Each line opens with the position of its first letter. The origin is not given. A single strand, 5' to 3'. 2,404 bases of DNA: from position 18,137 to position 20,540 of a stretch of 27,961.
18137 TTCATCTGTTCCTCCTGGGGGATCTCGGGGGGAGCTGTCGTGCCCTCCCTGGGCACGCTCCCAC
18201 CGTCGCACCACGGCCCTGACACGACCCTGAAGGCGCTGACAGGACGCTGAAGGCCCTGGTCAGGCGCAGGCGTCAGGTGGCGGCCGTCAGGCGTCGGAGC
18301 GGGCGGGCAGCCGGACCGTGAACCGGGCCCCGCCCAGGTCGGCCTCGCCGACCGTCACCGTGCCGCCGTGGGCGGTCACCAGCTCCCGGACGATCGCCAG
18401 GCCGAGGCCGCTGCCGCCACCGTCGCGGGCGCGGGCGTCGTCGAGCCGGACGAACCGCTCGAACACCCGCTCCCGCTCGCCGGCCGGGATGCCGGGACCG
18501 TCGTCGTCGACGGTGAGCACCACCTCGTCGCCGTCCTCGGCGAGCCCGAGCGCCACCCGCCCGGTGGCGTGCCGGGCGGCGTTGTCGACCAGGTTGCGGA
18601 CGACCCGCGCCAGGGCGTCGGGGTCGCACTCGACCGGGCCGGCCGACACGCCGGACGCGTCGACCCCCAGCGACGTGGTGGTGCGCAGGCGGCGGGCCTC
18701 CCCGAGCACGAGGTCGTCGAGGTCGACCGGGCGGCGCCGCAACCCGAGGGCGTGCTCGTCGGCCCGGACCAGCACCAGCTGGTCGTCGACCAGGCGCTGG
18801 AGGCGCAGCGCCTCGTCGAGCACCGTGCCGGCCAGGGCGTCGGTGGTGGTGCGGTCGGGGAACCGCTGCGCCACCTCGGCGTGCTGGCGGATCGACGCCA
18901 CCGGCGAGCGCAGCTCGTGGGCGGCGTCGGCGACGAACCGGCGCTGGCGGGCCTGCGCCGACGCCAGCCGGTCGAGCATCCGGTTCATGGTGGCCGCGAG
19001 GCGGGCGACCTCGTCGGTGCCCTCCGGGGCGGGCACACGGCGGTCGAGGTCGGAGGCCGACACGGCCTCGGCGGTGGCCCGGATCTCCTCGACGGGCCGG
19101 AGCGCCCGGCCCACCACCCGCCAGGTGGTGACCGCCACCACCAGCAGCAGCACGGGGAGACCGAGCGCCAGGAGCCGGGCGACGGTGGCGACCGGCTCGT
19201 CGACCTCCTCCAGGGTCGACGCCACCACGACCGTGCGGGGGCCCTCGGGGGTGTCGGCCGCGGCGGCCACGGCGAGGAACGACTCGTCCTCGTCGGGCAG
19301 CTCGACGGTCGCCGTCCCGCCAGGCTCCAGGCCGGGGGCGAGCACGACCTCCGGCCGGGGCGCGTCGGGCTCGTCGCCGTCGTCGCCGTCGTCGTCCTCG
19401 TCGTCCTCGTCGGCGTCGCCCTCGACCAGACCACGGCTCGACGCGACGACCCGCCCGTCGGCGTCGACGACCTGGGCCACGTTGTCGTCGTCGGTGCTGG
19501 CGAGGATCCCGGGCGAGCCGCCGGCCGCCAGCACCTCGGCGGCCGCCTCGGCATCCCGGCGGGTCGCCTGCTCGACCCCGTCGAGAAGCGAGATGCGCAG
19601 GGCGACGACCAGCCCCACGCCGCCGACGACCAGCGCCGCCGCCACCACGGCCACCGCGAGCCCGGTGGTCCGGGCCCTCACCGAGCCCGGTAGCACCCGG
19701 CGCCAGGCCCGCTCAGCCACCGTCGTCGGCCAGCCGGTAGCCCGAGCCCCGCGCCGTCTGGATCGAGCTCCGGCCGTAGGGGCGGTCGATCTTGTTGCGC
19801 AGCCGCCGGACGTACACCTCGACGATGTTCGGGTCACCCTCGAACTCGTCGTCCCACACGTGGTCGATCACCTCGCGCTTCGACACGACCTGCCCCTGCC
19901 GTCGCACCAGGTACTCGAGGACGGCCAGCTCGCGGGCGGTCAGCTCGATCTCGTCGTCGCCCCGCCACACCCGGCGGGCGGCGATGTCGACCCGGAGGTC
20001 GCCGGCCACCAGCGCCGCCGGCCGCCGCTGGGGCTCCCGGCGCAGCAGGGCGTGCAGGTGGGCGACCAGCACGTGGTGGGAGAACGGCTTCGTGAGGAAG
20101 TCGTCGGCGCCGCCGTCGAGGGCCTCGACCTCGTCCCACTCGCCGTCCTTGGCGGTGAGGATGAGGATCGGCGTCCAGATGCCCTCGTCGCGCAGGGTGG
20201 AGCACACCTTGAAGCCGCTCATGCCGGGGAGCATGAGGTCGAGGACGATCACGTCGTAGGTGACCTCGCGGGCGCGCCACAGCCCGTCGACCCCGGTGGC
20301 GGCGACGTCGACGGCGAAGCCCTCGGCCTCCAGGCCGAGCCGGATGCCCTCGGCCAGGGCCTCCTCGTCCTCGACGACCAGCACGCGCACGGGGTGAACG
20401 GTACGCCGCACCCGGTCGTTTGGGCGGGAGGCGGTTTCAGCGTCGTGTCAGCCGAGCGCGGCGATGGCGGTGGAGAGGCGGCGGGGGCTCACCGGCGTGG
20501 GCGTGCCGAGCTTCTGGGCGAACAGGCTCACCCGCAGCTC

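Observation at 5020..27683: Six copies of a KstR2-like operator define a dispersed, non-canonical catabolic regulon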

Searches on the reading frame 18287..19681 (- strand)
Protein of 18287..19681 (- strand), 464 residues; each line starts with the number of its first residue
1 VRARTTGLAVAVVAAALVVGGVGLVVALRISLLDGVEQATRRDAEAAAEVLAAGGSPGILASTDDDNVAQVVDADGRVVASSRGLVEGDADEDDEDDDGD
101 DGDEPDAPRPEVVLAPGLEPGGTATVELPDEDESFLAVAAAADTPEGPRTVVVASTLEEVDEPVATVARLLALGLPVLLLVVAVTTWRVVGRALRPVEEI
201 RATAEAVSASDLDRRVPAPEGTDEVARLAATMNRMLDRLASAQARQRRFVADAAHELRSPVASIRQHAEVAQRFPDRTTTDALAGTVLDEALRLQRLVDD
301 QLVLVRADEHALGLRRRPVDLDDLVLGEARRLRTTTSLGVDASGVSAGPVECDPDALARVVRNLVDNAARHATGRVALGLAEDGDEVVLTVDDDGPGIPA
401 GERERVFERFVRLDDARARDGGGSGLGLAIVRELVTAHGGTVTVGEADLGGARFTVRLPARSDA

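Call 10: search_protein_families(library=pfam, proteins=[window:18287-19681:-])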
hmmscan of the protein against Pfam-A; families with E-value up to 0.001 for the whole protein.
window:18287-19681:- (464 aa): 4 families
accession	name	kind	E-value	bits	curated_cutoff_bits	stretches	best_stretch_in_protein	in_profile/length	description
PF02518.31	HATPase_c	-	1.1e-30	106.7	26.4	1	353-461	2-110/111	Histidine kinase-, DNA gyrase B-, and HSP90-like ATPase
PF00672.30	HAMP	-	2.3e-12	47.5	25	1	189-239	2-51/53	HAMP domain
PF00512.31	HisKA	-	7e-12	45.7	26.9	1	246-309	2-65/66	His Kinase A (phospho-acceptor) domain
PF13581.12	HATPase_c_2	-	2.9e-05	24.5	27.4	1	361-436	40-110/127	Histidine kinase-like ATPase domain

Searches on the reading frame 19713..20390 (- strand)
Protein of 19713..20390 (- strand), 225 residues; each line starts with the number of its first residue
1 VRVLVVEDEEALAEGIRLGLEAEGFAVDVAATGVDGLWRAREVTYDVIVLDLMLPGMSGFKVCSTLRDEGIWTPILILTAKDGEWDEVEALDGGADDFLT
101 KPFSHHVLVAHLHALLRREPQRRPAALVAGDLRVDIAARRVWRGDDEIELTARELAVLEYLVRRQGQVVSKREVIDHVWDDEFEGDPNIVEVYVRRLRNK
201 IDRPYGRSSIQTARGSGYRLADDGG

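Call 10: search_protein_families(library=pfam, proteins=[window:19713-20390:-])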
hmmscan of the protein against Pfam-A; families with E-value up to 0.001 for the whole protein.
window:19713-20390:- (225 aa): 2 families
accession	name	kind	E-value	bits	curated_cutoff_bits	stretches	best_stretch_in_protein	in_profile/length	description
PF00072.30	Response_reg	-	2.5e-27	95.7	30.2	1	3-112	1-110/111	Response regulator receiver domain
PF00486.34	Trans_reg_C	-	7.5e-25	87.2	26.2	1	146-220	2-77/77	Transcriptional regulatory protein, C terminal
